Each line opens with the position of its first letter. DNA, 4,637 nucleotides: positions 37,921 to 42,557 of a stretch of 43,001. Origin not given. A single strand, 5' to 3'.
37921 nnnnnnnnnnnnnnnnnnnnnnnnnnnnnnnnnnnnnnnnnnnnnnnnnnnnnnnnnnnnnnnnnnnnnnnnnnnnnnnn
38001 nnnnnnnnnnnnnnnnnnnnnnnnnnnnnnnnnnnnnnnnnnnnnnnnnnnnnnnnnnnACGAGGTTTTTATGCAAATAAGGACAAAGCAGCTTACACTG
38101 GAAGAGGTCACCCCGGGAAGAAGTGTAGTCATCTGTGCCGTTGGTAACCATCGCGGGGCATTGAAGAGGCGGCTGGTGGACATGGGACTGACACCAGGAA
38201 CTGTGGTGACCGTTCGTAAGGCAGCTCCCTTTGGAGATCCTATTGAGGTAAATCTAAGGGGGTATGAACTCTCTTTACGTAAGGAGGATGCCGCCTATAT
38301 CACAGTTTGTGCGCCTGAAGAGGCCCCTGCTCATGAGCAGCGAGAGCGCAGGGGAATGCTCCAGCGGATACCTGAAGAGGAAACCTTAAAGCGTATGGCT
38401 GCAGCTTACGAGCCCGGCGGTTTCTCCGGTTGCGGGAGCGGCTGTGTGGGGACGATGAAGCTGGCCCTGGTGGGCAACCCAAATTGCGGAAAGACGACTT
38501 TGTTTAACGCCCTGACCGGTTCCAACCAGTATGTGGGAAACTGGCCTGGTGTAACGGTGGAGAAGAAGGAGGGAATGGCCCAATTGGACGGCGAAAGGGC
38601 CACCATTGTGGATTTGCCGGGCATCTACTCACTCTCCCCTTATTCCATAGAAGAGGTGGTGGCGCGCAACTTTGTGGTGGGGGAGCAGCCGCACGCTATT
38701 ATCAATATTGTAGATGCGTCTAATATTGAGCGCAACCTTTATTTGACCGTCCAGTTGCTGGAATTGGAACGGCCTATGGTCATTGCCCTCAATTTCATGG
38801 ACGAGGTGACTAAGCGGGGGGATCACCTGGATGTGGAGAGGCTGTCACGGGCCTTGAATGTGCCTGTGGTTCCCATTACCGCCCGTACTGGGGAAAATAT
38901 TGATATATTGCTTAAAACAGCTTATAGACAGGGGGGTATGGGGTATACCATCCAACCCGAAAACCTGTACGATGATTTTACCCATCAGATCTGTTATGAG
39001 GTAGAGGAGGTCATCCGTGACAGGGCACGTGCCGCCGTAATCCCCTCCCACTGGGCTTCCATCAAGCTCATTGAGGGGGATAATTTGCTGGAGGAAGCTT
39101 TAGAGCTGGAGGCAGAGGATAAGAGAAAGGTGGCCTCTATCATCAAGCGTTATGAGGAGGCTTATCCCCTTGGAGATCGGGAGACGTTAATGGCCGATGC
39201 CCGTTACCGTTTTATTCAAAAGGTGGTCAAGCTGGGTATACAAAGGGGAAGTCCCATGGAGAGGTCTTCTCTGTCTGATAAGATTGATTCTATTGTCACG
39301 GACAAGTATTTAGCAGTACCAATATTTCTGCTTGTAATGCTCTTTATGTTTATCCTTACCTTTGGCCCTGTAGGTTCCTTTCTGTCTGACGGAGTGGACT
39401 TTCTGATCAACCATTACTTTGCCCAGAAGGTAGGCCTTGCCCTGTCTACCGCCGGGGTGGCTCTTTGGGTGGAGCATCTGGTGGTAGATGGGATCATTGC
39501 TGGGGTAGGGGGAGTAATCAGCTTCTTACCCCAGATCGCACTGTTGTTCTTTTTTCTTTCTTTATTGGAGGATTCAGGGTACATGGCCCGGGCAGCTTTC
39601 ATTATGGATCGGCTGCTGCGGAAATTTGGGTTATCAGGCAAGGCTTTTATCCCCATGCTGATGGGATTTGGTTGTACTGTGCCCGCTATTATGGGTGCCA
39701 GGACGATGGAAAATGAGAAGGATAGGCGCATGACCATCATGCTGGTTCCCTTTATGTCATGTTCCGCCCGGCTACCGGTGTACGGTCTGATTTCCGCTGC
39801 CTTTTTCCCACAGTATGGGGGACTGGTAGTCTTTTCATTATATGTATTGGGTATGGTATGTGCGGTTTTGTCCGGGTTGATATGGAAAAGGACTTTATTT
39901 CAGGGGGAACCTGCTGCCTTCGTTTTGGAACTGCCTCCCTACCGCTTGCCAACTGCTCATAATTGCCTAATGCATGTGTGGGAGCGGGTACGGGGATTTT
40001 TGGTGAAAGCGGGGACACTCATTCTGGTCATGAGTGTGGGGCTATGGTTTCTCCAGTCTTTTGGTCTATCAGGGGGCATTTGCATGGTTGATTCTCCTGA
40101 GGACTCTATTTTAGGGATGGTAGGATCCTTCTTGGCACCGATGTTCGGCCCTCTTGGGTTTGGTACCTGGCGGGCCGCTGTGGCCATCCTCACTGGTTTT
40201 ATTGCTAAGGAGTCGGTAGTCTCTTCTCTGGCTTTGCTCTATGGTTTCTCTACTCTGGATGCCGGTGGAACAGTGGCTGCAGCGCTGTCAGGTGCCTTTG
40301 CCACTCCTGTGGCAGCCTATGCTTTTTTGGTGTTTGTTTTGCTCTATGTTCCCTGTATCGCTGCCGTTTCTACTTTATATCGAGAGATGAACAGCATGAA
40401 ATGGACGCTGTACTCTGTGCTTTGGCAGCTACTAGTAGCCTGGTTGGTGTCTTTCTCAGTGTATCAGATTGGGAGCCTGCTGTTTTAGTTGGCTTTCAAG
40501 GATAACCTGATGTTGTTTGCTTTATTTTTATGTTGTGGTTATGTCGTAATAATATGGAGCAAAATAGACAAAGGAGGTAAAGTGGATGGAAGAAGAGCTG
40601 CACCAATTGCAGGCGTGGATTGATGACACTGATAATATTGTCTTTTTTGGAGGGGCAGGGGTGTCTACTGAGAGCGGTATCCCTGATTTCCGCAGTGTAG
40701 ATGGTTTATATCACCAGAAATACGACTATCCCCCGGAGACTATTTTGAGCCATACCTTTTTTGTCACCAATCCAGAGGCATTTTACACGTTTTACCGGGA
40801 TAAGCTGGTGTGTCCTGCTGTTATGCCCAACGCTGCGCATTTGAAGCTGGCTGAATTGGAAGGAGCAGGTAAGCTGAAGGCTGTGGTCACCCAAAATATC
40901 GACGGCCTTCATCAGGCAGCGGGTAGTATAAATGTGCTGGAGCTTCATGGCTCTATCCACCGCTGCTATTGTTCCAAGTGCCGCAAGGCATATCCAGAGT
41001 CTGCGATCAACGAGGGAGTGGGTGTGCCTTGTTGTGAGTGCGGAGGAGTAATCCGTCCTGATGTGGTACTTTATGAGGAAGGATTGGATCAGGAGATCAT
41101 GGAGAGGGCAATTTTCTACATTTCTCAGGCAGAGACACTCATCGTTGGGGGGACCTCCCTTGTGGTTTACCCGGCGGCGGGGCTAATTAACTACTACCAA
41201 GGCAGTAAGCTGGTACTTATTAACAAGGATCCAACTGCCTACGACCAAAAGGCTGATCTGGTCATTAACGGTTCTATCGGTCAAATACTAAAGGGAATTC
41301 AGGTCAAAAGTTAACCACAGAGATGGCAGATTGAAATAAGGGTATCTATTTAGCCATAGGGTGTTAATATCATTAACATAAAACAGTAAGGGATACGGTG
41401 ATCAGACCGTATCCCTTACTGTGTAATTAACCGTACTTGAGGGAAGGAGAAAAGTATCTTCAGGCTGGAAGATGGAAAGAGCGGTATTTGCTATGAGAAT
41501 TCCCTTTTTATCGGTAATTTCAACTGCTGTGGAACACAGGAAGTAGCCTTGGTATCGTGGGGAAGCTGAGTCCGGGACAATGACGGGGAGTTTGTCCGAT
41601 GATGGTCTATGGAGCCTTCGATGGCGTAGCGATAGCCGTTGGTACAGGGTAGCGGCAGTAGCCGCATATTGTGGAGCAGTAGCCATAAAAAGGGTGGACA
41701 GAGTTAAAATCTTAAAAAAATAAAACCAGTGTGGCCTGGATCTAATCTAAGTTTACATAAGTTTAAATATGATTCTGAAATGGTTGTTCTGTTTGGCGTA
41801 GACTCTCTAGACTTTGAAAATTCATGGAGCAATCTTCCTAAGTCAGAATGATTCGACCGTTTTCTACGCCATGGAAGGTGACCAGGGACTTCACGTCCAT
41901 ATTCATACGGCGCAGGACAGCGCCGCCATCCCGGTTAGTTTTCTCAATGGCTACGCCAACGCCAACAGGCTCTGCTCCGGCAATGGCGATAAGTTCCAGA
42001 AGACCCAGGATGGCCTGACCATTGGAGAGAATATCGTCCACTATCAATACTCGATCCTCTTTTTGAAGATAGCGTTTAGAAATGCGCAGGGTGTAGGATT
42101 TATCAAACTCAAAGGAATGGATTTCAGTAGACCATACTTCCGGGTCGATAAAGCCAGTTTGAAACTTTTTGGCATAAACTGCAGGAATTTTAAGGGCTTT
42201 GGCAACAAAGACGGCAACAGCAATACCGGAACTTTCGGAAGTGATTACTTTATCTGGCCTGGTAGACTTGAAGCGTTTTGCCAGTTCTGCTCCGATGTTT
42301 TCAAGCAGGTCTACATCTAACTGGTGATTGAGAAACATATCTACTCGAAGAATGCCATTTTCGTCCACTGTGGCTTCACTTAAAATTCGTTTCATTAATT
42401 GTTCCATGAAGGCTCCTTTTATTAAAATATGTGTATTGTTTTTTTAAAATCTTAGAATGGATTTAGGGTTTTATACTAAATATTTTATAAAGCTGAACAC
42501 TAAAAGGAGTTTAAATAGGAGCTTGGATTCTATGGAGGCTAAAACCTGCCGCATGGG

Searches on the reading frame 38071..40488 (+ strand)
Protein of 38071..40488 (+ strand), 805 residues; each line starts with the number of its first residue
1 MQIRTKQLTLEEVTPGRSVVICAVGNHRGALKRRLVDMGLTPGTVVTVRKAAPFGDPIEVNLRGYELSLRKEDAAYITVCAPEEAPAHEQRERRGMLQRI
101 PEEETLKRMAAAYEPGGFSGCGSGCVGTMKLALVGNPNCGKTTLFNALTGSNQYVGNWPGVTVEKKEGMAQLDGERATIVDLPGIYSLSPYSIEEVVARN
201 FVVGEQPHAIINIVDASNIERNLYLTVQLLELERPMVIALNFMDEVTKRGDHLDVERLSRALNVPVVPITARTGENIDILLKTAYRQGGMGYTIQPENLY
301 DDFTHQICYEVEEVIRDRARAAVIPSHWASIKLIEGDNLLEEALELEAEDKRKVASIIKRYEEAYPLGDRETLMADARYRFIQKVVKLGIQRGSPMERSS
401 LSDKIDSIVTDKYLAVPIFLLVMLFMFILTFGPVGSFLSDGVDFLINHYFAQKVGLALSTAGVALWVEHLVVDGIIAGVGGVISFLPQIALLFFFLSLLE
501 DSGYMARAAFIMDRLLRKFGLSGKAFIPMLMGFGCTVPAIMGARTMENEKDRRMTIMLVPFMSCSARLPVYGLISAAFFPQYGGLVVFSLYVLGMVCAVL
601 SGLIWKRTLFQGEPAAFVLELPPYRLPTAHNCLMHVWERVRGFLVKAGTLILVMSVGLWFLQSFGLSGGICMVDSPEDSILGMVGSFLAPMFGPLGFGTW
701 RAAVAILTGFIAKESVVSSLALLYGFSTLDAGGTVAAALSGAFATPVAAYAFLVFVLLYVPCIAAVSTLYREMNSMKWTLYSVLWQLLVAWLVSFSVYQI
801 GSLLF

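Call 30: search_protein_families(library=pfam, proteins=[window:38071-40488:+], max_evalue=0.0001)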
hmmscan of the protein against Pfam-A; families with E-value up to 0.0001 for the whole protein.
window:38071-40488:+ (805 aa): 7 families
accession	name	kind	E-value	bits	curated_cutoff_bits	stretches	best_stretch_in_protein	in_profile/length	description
PF02421.24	FeoB_N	-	5.6e-67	224.6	27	1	130-283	2-155/156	Ferrous iron transport protein B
PF07670.19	Gate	-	1.3e-38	132.1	29.6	2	482-576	1-102/104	Nucleoside recognition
PF07664.17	FeoB_C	-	4.8e-21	74.7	26.6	1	587-639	1-54/54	Ferrous iron transport protein B C terminus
PF04023.20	FeoA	-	1.4e-20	73.5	23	1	9-79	2-72/74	FeoA domain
PF01926.29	MMR_HSR1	-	2.4e-20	73.2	21.9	1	131-241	2-112/113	50S ribosome-binding GTPase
PF17910.6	FeoB_Cyto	-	3e-14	53.6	23.4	1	310-387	11-86/90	FeoB cytosolic helical domain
PF09439.16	SRPRB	-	1.5e-05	24.9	25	1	131-228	6-94/178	Signal recognition particle receptor beta subunit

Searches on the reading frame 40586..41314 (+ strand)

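Call 30: search_protein_families(library=pfam, proteins=[window:40586-41314:+], max_evalue=0.0001)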
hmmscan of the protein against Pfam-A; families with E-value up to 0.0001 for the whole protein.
window:40586-41314:+ (242 aa): 1 family
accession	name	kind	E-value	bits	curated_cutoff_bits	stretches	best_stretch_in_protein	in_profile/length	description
PF02146.23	SIR2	-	5.8e-50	170.2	24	1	23-196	1-180/180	Sir2 family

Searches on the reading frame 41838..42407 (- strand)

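Call 78: search_protein_families(library=pfam, proteins=[window:41838-42407:-], max_evalue=0.0001)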
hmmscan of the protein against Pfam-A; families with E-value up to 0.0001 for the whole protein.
window:41838-42407:- (189 aa): 1 family
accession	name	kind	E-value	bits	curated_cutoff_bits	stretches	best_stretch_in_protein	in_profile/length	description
PF00156.33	Pribosyltran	-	9.5e-11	41.7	26.3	1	40-157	17-127/158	Phosphoribosyl transferase domain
